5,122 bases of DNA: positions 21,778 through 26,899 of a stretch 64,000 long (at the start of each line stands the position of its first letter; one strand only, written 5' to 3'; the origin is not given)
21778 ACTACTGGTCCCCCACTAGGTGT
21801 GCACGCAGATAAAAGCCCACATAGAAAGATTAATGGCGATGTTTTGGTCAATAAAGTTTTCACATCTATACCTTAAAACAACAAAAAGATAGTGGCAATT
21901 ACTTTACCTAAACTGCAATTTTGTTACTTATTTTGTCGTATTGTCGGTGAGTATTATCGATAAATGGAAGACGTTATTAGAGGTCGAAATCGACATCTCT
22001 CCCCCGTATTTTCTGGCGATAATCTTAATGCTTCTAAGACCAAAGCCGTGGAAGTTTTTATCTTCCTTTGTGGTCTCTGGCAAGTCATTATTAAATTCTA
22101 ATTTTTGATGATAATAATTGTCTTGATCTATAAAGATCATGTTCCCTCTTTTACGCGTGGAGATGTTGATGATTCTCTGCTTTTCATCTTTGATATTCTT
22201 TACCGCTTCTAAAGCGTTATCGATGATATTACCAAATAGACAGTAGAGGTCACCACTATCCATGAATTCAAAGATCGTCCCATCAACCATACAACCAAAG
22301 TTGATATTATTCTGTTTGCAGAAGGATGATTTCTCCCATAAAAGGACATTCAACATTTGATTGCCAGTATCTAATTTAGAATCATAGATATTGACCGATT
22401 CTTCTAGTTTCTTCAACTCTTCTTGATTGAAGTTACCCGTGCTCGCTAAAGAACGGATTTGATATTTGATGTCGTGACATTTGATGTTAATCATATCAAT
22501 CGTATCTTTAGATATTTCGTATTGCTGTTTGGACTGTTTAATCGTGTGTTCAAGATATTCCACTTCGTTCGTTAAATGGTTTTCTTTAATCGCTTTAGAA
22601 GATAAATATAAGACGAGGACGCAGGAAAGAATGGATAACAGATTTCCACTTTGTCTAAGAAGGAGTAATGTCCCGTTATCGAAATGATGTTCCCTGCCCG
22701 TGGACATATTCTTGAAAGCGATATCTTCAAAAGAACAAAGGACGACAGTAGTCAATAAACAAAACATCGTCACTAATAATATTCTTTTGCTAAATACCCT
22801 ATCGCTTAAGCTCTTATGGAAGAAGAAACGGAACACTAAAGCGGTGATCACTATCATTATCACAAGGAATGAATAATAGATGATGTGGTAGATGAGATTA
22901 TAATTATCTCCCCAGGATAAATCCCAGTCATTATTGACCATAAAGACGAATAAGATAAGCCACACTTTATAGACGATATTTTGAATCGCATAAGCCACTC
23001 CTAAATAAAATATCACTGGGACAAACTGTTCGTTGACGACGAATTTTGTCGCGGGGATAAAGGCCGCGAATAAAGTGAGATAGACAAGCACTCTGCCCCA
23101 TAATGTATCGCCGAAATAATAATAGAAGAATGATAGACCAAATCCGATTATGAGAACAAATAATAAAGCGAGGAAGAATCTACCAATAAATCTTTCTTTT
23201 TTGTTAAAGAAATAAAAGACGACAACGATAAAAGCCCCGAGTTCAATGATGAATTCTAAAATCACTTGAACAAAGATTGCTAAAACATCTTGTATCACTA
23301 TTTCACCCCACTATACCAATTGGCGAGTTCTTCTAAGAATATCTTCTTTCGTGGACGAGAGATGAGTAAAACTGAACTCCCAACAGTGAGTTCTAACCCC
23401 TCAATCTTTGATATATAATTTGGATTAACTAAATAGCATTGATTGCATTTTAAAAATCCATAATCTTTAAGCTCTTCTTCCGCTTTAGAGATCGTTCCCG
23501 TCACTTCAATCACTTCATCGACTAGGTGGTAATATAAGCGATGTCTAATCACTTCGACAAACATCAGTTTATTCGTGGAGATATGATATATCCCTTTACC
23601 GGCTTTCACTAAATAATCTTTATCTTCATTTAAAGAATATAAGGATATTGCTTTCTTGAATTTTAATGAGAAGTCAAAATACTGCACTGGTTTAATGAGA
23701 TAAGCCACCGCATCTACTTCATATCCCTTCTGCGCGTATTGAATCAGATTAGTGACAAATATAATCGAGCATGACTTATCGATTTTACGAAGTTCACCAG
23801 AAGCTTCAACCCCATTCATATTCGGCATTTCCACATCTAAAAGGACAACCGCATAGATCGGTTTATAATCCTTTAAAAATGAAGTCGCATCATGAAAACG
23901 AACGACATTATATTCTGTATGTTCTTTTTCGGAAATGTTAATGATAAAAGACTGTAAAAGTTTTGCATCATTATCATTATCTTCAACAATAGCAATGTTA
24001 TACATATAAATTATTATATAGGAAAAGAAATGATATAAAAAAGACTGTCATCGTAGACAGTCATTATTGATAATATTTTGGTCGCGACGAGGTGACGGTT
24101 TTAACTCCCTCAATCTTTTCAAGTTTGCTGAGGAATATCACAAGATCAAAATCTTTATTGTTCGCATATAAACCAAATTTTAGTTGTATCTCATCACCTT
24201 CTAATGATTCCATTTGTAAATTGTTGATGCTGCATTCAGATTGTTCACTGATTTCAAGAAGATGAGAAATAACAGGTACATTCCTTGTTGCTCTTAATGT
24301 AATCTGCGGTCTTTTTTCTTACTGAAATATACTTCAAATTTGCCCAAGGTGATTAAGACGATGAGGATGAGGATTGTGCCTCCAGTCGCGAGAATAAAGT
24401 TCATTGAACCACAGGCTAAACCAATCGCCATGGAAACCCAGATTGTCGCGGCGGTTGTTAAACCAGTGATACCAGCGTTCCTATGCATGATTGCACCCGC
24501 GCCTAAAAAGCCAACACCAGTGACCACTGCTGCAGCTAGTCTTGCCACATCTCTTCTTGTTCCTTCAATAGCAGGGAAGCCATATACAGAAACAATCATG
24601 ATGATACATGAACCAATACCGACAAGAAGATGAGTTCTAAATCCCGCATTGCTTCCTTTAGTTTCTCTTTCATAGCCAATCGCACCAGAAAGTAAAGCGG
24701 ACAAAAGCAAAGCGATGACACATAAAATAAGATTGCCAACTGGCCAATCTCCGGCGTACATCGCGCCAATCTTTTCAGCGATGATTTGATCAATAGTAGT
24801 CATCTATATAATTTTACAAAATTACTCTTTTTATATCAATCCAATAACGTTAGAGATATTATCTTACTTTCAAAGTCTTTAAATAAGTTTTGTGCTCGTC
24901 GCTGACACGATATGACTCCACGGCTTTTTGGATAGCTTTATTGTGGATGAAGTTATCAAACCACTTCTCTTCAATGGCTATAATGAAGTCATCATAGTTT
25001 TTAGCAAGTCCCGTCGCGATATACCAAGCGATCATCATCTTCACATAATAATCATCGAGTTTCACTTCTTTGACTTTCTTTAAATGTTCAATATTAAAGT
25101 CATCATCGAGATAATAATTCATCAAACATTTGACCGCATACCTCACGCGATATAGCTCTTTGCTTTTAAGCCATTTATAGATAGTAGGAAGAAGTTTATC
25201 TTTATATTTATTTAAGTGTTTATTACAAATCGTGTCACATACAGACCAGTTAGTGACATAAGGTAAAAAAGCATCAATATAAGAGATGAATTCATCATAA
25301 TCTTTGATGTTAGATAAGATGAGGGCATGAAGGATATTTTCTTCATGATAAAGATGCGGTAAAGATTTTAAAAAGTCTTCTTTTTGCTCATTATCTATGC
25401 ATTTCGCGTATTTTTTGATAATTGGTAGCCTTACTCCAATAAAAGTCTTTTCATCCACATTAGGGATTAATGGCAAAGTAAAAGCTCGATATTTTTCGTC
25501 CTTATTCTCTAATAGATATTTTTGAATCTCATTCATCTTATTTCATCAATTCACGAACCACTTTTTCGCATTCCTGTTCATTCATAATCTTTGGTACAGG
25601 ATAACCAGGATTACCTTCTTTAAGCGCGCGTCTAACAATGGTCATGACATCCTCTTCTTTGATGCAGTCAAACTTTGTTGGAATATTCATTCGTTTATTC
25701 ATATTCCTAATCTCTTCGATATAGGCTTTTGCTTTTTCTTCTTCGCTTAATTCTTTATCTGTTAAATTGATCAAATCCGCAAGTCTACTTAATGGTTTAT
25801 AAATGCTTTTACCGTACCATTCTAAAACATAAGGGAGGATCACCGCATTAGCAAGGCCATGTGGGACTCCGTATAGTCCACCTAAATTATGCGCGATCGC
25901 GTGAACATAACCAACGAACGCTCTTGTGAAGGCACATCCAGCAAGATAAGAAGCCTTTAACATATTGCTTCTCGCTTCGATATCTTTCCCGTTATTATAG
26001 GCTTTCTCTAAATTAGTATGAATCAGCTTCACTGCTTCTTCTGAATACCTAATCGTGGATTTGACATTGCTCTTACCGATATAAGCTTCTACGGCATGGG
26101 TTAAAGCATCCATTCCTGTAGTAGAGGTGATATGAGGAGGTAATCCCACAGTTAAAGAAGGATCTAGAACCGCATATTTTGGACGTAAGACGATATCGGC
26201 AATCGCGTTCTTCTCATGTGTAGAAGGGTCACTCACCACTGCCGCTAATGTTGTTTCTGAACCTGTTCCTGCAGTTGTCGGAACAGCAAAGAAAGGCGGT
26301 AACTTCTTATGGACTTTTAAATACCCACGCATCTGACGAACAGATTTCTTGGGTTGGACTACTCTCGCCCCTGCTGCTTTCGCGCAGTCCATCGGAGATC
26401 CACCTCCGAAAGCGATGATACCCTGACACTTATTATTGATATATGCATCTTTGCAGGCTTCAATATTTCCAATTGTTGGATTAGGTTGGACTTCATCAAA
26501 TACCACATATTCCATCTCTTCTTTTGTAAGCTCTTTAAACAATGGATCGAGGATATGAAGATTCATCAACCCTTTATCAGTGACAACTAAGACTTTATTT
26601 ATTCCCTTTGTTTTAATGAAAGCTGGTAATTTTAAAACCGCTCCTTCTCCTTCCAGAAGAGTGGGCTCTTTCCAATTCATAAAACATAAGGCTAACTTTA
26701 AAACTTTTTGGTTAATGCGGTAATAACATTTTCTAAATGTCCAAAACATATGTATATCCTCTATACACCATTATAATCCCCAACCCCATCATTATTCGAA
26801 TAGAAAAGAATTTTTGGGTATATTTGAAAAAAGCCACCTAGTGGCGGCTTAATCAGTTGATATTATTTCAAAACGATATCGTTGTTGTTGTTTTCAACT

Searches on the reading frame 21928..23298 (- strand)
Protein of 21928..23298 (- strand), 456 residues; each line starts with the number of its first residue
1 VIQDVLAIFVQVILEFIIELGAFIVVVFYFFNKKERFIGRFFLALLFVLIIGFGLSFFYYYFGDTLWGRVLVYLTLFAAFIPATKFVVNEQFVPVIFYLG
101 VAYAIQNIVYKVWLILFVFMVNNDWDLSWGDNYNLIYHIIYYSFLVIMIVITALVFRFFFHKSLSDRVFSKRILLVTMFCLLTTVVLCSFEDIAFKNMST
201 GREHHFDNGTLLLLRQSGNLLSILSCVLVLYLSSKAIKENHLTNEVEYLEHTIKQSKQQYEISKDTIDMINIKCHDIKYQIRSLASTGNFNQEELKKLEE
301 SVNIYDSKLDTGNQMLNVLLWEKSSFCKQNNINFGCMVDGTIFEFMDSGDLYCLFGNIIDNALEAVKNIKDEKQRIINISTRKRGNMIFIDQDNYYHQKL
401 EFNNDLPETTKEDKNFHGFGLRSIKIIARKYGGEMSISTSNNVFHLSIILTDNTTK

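Call 65: search_protein_families(library=pfam, proteins=[window:21928-23298:-], max_evalue=0.00001)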
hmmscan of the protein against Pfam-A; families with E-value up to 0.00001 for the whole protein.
window:21928-23298:- (456 aa): 1 family
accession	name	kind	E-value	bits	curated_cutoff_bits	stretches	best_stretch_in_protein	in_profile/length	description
PF14501.12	HATPase_c_5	-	2.4e-25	88.8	22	1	348-450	3-101/102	GHKL domain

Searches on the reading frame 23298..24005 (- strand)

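Call 65: search_protein_families(library=pfam, proteins=[window:23298-24005:-], max_evalue=0.00001)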
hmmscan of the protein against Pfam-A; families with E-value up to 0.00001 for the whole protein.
window:23298-24005:- (235 aa): 2 families
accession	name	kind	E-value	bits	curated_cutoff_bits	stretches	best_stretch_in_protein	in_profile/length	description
PF00072.30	Response_reg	-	3e-14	53.6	30.2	1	4-108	1-102/111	Response regulator receiver domain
PF04397.21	LytTR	-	2.3e-13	50.6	22.6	1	138-225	2-95/98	LytTr DNA-binding domain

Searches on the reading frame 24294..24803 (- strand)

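Call 65: search_protein_families(library=pfam, proteins=[window:24294-24803:-], max_evalue=0.00001)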
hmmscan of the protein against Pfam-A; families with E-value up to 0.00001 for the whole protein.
window:24294-24803:- (169 aa): 1 family
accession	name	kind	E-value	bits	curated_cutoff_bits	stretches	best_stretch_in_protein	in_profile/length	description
PF02308.21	MgtC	-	1.1e-34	119.8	31.4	1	32-157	1-119/121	MgtC family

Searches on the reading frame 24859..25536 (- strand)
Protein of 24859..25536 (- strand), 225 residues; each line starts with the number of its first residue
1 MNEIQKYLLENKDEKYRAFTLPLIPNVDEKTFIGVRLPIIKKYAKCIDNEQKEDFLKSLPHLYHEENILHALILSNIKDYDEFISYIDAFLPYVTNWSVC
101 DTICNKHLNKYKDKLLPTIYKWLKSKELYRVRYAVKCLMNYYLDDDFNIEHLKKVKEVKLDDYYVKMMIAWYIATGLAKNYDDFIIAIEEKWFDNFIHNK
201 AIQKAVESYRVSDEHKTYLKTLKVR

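Call 65: search_protein_families(library=pfam, proteins=[window:24859-25536:-], max_evalue=0.00001)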
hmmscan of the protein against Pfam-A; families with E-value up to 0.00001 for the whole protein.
window:24859-25536:- (225 aa): 1 family
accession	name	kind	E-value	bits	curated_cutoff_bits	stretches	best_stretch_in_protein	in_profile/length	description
PF08713.17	DNA_alkylation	-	1e-13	51.9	21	1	12-147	13-153/213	DNA alkylation repair enzyme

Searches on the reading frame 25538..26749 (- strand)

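Call 65: search_protein_families(library=pfam, proteins=[window:25538-26749:-], max_evalue=0.00001)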
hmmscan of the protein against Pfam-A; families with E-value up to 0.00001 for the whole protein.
window:25538-26749:- (403 aa): 3 families
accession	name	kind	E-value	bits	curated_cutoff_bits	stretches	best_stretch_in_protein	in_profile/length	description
PF25137.1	ADH_Fe_C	-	1.2e-46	159.3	27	1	209-400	2-192/194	Fe-containing alcohol dehydrogenase family, C-terminal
PF00465.25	Fe-ADH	-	2.5e-46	157.8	31.3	1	31-197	4-168/168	Iron-containing alcohol dehydrogenase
PF13685.12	Fe-ADH_2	-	3e-10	40.7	28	1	34-130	3-97/149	Iron-containing alcohol dehydrogenase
